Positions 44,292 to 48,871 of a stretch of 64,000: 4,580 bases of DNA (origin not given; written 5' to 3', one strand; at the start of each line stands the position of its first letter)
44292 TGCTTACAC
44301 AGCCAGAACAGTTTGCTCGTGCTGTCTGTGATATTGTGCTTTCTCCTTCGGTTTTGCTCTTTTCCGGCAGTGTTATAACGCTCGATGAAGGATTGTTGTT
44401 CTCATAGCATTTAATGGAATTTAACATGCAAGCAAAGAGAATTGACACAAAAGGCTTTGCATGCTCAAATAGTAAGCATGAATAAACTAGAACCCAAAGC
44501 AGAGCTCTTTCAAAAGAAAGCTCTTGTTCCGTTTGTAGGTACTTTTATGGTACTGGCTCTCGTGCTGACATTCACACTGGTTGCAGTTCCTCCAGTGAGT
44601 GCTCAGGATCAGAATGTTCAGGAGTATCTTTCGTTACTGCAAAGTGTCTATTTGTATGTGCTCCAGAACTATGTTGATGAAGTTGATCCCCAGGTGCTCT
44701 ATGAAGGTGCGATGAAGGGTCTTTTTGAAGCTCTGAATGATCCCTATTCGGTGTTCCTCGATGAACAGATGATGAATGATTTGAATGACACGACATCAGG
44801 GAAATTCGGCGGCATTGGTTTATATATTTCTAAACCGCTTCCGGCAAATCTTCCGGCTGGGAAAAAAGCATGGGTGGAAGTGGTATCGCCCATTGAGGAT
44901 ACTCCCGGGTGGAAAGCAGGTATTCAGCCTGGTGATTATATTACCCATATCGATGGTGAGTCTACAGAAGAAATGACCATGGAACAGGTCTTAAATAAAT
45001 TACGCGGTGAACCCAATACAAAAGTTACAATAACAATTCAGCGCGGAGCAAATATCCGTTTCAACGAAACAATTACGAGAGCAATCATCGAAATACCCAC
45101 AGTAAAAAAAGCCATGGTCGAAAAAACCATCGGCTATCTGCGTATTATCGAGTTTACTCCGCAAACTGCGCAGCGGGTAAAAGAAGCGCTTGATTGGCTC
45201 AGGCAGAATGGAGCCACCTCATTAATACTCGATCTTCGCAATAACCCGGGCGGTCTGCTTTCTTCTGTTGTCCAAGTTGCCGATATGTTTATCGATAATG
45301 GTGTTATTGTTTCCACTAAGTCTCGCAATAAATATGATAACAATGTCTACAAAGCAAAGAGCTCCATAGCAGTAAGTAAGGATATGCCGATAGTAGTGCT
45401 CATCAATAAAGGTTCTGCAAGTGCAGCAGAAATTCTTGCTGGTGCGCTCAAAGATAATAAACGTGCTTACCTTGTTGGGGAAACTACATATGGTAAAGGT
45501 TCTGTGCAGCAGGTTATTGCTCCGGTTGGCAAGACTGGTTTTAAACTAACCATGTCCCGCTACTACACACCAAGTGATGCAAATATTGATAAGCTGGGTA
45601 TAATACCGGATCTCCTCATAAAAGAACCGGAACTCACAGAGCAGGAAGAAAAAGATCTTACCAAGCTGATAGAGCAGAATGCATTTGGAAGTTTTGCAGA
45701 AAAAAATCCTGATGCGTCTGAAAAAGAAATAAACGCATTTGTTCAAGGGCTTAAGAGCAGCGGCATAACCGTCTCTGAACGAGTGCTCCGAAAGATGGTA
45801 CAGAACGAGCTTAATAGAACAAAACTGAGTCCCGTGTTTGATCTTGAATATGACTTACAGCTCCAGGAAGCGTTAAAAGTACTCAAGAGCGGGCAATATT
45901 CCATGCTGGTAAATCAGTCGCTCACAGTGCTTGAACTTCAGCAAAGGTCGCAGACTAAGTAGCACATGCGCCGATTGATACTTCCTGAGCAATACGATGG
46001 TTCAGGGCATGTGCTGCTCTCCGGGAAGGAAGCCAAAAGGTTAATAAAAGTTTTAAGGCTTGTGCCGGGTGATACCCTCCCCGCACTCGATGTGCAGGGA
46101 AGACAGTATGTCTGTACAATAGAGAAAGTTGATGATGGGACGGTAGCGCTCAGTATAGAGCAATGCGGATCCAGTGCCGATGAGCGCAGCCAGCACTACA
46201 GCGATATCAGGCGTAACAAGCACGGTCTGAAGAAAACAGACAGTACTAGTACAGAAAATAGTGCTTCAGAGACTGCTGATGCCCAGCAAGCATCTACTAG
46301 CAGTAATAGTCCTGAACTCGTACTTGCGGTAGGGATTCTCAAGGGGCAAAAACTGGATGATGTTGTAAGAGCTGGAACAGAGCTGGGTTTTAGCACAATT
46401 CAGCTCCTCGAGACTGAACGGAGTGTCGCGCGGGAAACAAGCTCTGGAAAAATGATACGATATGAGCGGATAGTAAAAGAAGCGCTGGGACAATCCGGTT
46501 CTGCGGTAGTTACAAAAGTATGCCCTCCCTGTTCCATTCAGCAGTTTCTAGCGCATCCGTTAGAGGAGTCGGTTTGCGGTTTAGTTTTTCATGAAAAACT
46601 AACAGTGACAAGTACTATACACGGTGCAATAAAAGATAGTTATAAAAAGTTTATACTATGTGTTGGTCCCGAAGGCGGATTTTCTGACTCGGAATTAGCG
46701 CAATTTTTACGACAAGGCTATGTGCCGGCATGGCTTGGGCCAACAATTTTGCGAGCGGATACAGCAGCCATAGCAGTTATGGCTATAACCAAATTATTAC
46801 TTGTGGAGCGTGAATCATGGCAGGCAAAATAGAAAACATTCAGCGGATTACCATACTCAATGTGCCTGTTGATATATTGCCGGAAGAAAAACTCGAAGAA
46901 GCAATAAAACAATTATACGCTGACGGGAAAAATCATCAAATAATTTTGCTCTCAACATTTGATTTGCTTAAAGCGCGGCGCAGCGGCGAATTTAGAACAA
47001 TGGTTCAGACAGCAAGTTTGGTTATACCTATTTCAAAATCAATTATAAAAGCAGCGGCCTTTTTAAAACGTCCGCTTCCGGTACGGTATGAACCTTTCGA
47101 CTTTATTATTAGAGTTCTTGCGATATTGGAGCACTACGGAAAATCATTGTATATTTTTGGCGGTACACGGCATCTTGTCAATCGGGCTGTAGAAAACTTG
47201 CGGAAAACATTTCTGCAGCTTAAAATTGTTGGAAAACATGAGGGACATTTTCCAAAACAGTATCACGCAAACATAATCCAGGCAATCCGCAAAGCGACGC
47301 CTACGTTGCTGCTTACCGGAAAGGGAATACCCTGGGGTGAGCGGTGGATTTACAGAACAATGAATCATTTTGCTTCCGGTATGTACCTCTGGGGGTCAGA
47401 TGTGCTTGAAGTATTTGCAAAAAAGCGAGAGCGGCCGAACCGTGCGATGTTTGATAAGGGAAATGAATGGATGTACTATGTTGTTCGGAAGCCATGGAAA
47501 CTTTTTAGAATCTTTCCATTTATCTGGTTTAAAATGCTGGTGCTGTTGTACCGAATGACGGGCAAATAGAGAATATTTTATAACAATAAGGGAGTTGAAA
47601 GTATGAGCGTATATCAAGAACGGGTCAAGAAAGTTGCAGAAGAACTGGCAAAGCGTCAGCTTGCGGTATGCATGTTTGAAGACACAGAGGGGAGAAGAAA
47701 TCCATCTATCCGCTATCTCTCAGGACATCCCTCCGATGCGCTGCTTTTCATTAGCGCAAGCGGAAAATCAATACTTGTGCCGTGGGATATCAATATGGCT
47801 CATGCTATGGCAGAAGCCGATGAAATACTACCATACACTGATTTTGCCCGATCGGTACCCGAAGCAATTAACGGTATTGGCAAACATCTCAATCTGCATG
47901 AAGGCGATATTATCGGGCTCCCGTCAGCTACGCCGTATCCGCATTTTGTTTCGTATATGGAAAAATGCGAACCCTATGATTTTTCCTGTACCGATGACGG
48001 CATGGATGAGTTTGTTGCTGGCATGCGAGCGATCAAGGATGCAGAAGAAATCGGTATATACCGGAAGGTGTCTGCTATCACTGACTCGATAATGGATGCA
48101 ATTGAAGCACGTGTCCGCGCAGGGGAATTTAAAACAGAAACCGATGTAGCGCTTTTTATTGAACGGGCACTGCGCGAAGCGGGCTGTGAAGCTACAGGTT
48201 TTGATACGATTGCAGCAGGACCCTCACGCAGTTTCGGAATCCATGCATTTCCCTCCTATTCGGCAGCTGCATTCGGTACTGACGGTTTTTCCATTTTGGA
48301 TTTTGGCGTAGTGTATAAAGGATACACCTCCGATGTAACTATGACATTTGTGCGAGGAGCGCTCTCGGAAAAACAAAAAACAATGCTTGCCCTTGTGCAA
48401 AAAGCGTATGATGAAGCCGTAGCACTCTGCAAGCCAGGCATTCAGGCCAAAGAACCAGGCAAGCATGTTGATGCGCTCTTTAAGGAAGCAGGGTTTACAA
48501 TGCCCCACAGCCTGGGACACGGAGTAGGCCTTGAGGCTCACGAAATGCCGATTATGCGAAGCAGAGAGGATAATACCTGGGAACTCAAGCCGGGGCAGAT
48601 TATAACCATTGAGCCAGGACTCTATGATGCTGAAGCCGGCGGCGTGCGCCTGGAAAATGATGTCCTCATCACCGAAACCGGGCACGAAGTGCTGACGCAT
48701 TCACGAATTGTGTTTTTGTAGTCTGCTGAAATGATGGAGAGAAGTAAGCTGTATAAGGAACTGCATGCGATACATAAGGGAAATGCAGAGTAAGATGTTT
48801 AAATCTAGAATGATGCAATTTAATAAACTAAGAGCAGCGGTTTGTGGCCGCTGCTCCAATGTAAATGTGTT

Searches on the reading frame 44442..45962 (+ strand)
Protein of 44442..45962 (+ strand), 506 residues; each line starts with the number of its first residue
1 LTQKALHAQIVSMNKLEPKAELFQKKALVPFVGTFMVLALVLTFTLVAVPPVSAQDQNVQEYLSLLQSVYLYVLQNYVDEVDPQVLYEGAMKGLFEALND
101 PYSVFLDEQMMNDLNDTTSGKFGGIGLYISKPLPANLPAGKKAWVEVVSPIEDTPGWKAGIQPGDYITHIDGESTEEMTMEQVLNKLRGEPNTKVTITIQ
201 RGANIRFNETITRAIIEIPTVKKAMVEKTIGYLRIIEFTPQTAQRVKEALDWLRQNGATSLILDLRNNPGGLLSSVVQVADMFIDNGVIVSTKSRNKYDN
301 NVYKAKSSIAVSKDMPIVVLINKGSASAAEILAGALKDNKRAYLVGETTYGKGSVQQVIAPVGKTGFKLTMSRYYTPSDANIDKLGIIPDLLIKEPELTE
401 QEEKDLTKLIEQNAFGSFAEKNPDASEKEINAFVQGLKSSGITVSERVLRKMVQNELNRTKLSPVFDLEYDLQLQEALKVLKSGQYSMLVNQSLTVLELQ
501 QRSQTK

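Call 62: search_protein_families(library=pfam, max_evalue=0.00001, proteins=[window:44442-45962:+])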
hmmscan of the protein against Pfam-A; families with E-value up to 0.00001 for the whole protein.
window:44442-45962:+ (506 aa): 5 families
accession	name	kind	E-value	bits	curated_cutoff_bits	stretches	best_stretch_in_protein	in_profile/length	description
PF03572.23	Peptidase_S41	-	3.1e-54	183.4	24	1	230-391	2-163/165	Peptidase family S41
PF17820.7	PDZ_6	-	2.3e-16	59.7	27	1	147-201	2-54/54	PDZ domain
PF22694.1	CtpB_N-like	-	4.8e-12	46.6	27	1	55-109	30-84/85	Activating protease CtpB N-terminal domain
PF13180.12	PDZ_2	-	3.6e-07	30.8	27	1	145-204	14-72/80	PDZ domain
PF00595.29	PDZ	-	1e-06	29.4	23.2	1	147-200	29-81/81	PDZ domain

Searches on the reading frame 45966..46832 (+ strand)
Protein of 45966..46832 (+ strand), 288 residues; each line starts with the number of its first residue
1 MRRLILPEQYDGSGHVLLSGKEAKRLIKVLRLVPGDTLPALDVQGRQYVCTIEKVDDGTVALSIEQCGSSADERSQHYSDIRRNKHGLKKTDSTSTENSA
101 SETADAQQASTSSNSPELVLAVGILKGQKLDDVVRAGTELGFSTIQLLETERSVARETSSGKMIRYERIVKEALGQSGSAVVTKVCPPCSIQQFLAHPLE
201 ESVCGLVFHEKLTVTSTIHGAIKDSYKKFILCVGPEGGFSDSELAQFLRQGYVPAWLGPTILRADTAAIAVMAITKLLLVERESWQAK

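Call 63: search_protein_families(library=pfam, max_evalue=0.00001, proteins=[window:45966-46832:+])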
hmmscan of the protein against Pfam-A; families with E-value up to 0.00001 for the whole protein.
window:45966-46832:+ (288 aa): 1 family
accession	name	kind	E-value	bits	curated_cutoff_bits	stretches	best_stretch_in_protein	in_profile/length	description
PF04452.19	Methyltrans_RNA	-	8.2e-39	133.3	23.9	1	115-275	3-164/165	RNA methyltransferase domain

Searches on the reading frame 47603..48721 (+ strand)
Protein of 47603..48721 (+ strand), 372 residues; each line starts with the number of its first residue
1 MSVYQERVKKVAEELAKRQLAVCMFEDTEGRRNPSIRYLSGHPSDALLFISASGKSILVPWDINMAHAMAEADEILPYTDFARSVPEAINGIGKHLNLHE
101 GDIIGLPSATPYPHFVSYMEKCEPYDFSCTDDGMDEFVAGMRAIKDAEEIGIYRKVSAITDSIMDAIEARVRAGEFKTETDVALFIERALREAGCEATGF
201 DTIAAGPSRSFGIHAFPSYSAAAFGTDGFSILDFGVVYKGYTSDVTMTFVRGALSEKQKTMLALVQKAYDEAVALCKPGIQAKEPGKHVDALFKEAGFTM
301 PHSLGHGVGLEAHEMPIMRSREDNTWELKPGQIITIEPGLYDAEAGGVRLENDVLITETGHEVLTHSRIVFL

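Call 62: search_protein_families(library=pfam, max_evalue=0.00001, proteins=[window:47603-48721:+])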
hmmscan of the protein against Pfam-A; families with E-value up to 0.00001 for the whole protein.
window:47603-48721:+ (372 aa): 1 family
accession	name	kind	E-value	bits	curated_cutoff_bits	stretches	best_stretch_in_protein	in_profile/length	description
PF00557.29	Peptidase_M24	-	3.9e-48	164.4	23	1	153-358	3-208/208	Metallopeptidase family M24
